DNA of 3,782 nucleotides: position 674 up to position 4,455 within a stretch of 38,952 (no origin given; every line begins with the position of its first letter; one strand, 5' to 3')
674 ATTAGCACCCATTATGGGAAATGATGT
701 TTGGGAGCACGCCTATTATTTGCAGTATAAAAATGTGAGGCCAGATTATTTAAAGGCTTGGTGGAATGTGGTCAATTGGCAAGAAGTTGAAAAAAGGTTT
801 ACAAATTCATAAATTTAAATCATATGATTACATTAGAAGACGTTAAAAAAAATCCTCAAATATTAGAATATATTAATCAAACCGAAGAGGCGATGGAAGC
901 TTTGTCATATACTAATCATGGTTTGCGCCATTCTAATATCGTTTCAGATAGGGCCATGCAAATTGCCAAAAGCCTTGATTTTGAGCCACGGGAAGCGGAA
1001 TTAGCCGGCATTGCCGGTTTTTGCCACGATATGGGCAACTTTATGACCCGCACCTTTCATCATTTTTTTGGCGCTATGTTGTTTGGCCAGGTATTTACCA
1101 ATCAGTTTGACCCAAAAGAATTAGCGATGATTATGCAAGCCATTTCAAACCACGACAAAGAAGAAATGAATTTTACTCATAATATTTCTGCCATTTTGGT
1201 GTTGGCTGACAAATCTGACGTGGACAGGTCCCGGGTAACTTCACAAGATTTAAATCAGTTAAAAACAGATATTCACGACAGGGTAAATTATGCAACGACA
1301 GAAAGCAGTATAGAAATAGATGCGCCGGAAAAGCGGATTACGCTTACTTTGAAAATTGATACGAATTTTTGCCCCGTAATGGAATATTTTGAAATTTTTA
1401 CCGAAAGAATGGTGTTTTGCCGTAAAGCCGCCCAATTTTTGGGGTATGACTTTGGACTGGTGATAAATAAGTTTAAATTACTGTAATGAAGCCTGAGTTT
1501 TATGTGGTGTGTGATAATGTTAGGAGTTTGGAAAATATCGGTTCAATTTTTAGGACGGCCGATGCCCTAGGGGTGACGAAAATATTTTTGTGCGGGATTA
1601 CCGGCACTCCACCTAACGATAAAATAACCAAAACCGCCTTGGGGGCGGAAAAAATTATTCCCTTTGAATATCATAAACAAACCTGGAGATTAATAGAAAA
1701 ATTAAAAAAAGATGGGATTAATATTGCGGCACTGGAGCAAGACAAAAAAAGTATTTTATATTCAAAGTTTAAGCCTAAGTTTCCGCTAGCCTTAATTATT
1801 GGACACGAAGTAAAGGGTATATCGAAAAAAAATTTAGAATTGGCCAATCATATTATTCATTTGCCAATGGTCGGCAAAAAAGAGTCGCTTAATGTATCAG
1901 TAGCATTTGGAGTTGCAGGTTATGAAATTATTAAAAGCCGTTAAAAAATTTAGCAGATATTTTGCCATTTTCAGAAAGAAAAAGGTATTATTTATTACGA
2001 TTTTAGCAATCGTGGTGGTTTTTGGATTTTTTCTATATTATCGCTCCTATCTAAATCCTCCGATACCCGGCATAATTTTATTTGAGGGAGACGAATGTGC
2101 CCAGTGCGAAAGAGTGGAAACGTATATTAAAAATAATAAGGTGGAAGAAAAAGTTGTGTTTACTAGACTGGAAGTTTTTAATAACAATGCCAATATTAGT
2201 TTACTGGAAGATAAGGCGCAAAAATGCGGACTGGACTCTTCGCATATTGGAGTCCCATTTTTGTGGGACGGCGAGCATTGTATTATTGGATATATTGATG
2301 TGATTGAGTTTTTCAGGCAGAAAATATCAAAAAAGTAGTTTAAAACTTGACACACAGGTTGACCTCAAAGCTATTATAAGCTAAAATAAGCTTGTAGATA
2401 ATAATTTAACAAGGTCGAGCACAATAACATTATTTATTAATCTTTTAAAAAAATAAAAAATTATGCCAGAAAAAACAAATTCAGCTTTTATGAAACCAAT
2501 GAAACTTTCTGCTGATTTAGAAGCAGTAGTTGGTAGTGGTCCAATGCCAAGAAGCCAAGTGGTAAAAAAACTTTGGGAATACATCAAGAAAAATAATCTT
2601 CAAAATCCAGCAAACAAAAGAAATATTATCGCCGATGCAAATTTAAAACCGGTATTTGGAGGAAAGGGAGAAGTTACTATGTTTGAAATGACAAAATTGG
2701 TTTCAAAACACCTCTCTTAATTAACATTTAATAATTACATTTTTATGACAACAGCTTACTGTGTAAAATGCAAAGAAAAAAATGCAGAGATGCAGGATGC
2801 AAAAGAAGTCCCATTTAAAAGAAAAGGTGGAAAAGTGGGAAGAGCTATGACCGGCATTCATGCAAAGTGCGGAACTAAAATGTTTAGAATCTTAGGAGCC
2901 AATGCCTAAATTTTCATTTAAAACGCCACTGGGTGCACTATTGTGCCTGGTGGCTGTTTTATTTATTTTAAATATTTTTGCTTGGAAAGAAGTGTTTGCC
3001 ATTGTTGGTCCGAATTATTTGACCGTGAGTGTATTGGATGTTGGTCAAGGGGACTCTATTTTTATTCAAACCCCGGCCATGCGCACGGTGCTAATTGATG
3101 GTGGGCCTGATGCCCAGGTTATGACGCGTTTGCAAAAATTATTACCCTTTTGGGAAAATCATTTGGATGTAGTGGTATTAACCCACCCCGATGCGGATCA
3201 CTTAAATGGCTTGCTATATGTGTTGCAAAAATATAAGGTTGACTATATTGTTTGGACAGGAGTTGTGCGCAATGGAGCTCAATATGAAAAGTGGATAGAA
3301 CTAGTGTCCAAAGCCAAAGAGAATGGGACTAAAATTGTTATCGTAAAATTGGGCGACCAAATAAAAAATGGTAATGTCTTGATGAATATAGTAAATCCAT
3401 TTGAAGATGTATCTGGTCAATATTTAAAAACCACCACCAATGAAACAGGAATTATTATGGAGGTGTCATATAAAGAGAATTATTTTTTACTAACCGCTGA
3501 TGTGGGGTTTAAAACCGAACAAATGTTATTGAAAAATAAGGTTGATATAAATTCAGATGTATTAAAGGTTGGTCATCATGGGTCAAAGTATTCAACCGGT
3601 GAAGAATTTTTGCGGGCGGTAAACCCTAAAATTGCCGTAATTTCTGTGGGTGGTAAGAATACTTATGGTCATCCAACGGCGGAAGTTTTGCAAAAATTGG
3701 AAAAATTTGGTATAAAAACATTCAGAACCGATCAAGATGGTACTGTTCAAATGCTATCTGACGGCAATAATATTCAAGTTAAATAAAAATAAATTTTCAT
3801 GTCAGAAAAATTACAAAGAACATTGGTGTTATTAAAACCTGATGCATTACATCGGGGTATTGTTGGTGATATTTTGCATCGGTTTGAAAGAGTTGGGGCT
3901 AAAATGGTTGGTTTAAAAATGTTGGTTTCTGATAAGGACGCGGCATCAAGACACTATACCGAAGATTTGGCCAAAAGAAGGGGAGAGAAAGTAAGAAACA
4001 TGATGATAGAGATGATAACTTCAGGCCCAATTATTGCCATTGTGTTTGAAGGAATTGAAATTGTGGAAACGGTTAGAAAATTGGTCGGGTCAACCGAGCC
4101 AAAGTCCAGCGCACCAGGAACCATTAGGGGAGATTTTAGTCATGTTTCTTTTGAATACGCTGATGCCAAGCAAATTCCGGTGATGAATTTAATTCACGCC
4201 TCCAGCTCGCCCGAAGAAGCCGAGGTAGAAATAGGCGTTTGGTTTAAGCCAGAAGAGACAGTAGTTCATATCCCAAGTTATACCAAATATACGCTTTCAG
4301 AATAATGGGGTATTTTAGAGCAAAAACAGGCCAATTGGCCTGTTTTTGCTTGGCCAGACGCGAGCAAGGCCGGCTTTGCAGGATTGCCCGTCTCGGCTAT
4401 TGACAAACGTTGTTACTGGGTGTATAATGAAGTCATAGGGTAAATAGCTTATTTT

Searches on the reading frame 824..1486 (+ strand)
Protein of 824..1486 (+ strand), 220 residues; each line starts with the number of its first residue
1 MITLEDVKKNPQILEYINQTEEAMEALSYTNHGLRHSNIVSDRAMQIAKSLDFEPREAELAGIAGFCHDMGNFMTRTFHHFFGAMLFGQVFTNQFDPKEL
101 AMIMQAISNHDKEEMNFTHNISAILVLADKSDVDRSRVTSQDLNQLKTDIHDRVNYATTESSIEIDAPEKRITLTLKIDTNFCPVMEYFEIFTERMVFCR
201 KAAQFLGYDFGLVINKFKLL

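Call 104: search_protein_families(library=pfam, proteins=[window:824-1486:+], max_evalue=0.1)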
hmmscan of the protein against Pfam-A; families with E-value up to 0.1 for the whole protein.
window:824-1486:+ (220 aa): 2 families
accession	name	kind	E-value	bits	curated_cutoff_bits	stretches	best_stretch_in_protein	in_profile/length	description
PF24391.1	HD-CE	-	6e-05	23.3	27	1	28-73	3-51/263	HD-CE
PF01966.28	HD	-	8.6e-05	23.2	22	1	34-130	2-112/116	HD domain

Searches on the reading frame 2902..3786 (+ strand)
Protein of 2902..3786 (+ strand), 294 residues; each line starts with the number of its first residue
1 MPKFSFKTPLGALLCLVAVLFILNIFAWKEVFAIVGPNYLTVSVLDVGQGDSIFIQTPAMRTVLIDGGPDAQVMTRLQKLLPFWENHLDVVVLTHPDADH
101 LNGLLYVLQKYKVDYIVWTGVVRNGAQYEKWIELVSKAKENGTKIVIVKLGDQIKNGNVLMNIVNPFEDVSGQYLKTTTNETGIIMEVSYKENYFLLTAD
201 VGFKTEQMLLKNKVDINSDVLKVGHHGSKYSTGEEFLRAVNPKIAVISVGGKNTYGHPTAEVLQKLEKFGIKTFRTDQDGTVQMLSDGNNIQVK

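Call 8: search_protein_families(library=pfam, proteins=[window:2902-3786:+], max_evalue=1)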
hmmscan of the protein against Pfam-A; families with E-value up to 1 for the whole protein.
window:2902-3786:+ (294 aa): 8 families
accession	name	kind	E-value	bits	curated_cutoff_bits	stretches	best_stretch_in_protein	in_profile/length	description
PF00753.33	Lactamase_B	-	2.4e-16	60.7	22.7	1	46-250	2-195/196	Metallo-beta-lactamase superfamily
PF12706.13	Lactamase_B_2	-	2e-09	37.8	27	1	61-206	1-148/200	Beta-lactamase superfamily domain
PF25281.1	MBL_MAP1B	-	0.0018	17.8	37.6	1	43-114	24-90/279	MAP1B MBL-like domain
PF16661.11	Lactamase_B_6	-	0.0043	16.9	27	1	62-113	8-61/193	Metallo-beta-lactamase superfamily domain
PF00239.26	Resolvase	-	0.11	13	23.3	1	101-179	52-132/145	Resolvase, N terminal domain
PF19823.4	DUF6305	-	0.12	12.5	25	1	133-159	73-99/154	Domain of unknown function (DUF6305)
PF04748.18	Polysacc_deac_2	-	0.23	11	27.5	0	60-112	147-199/212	Divergent polysaccharide deacetylase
PF01168.26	Ala_racemase_N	-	0.24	11.5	24.1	0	79-142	81-145/220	Alanine racemase, N-terminal domain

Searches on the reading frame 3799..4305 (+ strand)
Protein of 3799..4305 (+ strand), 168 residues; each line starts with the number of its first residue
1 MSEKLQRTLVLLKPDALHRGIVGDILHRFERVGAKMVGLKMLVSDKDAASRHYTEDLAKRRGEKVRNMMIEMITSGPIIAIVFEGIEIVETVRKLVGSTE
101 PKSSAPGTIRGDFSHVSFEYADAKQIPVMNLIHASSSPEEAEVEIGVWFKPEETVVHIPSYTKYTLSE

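Call 8: search_protein_families(library=pfam, proteins=[window:3799-4305:+], max_evalue=1)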
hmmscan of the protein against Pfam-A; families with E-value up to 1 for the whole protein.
window:3799-4305:+ (168 aa): 1 family
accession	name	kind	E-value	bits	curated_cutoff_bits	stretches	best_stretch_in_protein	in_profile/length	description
PF00334.24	NDK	-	1.5e-38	132.2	27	1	6-153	1-134/135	Nucleoside diphosphate kinase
